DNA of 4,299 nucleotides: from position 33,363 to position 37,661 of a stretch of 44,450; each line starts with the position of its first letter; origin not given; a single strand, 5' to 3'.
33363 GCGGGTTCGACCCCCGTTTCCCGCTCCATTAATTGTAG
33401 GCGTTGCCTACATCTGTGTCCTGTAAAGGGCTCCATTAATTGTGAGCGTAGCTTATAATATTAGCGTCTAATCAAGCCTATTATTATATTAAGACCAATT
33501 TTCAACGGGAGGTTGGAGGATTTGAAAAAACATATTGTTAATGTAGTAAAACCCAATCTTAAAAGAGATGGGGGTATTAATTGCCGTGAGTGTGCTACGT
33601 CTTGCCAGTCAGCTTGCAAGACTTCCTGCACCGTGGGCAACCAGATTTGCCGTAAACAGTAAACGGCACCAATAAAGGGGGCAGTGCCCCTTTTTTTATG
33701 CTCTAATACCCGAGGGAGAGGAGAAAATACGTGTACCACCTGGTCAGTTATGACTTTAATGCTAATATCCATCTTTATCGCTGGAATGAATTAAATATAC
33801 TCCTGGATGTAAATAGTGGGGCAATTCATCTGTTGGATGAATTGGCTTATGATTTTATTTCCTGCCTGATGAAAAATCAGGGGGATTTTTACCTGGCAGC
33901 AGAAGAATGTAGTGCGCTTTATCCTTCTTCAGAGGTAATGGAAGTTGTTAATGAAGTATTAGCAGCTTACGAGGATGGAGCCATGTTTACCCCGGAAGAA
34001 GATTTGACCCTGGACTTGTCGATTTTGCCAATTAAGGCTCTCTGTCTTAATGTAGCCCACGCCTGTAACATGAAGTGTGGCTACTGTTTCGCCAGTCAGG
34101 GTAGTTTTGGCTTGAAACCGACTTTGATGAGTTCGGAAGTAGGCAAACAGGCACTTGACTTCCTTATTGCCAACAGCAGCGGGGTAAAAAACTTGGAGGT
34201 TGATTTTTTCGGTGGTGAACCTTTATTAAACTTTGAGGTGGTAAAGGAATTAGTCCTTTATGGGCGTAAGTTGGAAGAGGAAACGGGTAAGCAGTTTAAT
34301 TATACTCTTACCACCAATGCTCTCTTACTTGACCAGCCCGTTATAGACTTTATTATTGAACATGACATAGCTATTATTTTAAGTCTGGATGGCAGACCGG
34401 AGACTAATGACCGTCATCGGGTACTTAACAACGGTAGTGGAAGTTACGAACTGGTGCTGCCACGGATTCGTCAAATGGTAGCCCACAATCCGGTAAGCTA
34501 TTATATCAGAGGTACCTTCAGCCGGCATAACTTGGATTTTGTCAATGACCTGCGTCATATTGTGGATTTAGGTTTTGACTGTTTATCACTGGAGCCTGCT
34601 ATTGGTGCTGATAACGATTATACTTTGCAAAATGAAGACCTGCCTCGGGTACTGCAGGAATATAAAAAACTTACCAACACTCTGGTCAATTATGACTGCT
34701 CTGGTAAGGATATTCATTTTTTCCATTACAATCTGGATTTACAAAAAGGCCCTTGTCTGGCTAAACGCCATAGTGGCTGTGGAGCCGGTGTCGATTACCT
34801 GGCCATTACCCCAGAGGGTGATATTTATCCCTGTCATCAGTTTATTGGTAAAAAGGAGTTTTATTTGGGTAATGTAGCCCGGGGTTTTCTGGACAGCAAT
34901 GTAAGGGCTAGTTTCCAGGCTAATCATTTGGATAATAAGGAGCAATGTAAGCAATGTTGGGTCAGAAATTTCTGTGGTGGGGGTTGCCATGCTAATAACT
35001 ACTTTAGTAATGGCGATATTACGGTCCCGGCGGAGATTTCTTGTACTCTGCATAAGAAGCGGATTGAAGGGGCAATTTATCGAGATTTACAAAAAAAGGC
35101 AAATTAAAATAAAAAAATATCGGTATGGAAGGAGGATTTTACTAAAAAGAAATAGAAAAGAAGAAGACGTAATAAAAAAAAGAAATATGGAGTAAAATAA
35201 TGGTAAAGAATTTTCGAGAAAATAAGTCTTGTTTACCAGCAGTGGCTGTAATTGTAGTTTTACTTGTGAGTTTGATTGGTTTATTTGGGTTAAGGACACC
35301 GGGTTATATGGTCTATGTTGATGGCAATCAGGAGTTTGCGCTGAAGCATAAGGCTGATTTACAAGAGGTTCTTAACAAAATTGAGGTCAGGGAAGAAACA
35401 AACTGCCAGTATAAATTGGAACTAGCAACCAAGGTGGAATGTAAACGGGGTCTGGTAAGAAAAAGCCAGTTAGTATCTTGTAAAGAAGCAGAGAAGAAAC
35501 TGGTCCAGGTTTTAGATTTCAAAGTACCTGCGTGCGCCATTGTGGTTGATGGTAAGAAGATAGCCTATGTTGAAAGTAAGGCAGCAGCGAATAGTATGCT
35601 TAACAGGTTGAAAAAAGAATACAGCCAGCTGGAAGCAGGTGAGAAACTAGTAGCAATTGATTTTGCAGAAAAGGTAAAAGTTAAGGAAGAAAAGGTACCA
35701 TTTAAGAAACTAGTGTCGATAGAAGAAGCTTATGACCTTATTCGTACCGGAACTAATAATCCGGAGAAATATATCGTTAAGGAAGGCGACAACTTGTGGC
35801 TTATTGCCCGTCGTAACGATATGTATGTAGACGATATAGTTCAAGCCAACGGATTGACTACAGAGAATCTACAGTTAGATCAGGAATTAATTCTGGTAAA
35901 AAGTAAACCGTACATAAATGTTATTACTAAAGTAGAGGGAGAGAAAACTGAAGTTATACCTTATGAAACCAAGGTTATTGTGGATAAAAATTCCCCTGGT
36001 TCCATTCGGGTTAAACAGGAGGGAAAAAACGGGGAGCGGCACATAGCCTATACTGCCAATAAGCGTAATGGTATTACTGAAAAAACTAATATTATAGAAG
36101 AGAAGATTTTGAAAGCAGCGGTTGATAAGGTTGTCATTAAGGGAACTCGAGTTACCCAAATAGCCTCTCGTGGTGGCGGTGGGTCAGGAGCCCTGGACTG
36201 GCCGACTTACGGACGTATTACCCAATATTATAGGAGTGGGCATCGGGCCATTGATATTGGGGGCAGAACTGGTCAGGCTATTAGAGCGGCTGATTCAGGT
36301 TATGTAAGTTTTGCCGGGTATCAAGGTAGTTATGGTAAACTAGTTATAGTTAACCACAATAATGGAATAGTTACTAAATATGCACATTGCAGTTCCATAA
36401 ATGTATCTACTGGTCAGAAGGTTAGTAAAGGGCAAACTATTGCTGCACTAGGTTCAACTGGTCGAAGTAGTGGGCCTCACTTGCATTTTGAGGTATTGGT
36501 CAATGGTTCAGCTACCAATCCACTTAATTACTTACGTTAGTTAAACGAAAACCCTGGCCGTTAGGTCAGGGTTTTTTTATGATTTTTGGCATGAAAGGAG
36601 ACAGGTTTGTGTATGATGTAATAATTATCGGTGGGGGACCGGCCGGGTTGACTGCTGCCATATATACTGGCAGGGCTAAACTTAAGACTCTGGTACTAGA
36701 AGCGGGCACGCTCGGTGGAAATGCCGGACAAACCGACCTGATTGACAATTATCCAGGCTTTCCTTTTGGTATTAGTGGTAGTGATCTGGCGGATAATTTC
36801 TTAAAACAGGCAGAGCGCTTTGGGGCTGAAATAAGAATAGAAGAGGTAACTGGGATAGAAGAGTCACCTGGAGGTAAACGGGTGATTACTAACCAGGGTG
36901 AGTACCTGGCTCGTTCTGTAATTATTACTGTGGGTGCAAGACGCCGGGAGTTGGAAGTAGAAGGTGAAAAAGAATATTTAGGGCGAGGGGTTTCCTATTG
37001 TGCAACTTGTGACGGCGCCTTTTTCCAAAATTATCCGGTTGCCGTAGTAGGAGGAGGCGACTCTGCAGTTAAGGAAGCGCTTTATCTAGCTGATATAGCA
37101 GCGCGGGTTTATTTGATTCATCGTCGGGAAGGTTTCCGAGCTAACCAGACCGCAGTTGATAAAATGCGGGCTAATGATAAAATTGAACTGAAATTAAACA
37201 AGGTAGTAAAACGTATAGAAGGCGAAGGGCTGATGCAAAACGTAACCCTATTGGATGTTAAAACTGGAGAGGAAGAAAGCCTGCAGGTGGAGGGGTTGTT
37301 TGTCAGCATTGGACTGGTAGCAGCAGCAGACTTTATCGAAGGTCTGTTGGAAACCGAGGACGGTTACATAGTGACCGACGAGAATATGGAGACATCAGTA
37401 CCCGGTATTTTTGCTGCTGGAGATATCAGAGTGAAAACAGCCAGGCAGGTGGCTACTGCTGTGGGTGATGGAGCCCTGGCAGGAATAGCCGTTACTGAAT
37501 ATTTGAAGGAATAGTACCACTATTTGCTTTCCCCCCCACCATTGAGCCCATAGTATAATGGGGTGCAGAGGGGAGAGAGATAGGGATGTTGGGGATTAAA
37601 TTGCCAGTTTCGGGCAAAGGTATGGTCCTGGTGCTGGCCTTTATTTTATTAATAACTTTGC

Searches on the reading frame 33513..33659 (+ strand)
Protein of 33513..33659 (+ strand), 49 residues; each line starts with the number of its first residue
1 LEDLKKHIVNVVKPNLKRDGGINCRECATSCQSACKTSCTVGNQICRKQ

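Call 79: search_protein_families(library=ncbifam, proteins=[window:33513-33659:+], max_evalue=0.001)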
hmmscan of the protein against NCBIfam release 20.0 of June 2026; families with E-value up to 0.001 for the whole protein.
seq(49 aa): 1 family
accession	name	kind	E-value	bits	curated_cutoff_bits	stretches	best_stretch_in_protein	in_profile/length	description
TIGR03973.1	six_Cys_in_45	equivalog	1.4e-17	63.3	50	1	6-47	1-43/43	six-cysteine ranthipeptide SCIFF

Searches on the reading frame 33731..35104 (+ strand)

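Call 8: search_protein_families(library=pfam, proteins=[window:33731-35104:+], max_evalue=0.001)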
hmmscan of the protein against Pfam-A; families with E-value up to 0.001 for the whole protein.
window:33731-35104:+ (458 aa): 3 families
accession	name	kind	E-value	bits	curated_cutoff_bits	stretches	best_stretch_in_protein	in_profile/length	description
PF04055.27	Radical_SAM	-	4.1e-12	47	29.5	1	107-252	2-139/166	Radical SAM superfamily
PF13353.11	Fer4_12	-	1.1e-10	42.4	22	1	108-231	11-125/137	4Fe-4S single cluster domain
PF13186.11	SPASM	-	5.2e-06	27.1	21.5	1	350-410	1-67/67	Iron-sulfur cluster-binding domain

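Call 79: search_protein_families(library=ncbifam, proteins=[window:33731-35104:+], max_evalue=0.001)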
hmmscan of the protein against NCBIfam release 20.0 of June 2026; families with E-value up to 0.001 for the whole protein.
window:33731-35104:+ (458 aa): 69 families (the best 25 are shown)
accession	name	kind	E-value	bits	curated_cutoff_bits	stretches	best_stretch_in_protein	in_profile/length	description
TIGR03974.1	rSAM_six_Cys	equivalog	1.5e-162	541.6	425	1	13-449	1-446/451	thioether cross-link-forming SCIFF peptide maturase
NF040492.1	not_ScfB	exception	4.6e-141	470.8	855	1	12-449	3-445/450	ScfB-related radical SAM/SPASM orphan maturase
NF047865.1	rSAM_PapB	equivalog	1.2e-89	300.8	340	1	101-433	2-330/330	PapB family radical SAM/SPASM ranthipeptide maturase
TIGR03906.1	quino_hemo_SAM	equivalog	4.5e-78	263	453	1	12-445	2-440/467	quinohemoprotein amine dehydrogenase maturation protein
TIGR04064.1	rSAM_nif11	equivalog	7.7e-78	262.2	518.7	1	96-450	72-431/459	nif11-like peptide radical SAM maturase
TIGR04068.1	rSAM_ocin_clost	equivalog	3.4e-49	168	500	2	78-255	60-238/462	Cys-rich peptide radical SAM maturase CcpM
NF038170.1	lachnocin_rSAM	equivalog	6.8e-36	124.1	550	1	98-256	72-230/440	lachnocin radical SAM maturase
TIGR03978.1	rSAM_paired_1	equivalog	7.1e-36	123.9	370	1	108-443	89-442/466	His-Xaa-Ser system radical SAM maturase HxsB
TIGR04115.1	rSAM_Cxxx_rpt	equivalog_domain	1.7e-35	123.2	350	1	102-450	2-358/359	radical SAM peptide maturase, CXXX-repeat target family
TIGR04163.1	rSAM_cobopep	equivalog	9.2e-35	120.2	375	2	348-449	312-416/428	peptide-modifying radical SAM enzyme CbpB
TIGR03942.1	sulfatase_rSAM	equivalog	6.3e-33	114.3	349.45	1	108-431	7-336/363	anaerobic sulfatase maturase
NF041298.1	rSAM_mat_DynA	equivalog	4.4e-32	111.4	450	1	109-433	8-335/356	dynobactin maturation radical SAM/SPASM protein DynA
TIGR04148.1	GG_samocin_CFB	equivalog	9.6e-32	110.7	300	1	98-278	13-201/411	radical SAM peptide maturase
TIGR04280.1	geopep_mat_rSAM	hypoth_equivalog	1.6e-31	109.7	400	1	108-446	90-418/428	geopeptide radical SAM maturase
NF035951.1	rSAM_RumMC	equivalog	2.9e-31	108.7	720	2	24-251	28-261/510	RumMC family radical SAM sactipeptide maturase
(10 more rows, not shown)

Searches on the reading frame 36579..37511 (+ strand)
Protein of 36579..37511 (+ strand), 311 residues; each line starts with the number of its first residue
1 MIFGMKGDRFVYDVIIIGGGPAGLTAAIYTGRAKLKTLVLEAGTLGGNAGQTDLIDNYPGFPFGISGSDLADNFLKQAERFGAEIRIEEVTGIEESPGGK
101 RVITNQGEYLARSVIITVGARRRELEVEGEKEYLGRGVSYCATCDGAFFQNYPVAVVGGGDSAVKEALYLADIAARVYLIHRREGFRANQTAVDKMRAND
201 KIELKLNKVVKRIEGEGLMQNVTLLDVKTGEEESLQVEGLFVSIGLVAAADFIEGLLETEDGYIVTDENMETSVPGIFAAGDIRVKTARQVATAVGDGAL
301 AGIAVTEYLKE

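Call 9: search_protein_families(library=pfam, proteins=[window:36579-37511:+], max_evalue=0.001)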
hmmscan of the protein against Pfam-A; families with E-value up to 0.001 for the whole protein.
window:36579-37511:+ (311 aa): 10 families
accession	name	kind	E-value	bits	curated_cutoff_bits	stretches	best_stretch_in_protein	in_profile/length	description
PF07992.20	Pyr_redox_2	-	1.7e-49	169.3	26.1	1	12-298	1-291/291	Pyridine nucleotide-disulphide oxidoreductase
PF13738.12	Pyr_redox_3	-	9.1e-27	94.5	30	2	79-281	92-305/305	Pyridine nucleotide-disulphide oxidoreductase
PF00070.33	Pyr_redox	-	6.7e-14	52.6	22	1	154-224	2-79/82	Pyridine nucleotide-disulphide oxidoreductase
PF01266.30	DAO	-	8.7e-09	35.8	27.9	1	13-49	1-39/353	FAD dependent oxidoreductase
PF03486.20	HI0933_like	-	9.1e-09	35.6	50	1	13-44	2-33/244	HI0933-like protein Rossmann domain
PF01134.28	GIDA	-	6.8e-08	32.4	22.1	0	13-40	1-28/391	Glucose inhibited division protein A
PF01946.23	Thi4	-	2.6e-07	30.5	26.2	1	11-47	17-55/235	Thi4 family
PF12831.13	FAD_oxidored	-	2.2e-06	27.7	27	1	13-49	1-38/416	FAD dependent oxidoreductase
PF00890.30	FAD_binding_2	-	4e-06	26.7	20.4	1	13-45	1-33/414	FAD binding domain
PF13450.12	NAD_binding_8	-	1.7e-05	25.5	21.9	1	16-54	1-40/68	NAD(P)-binding Rossmann-like domain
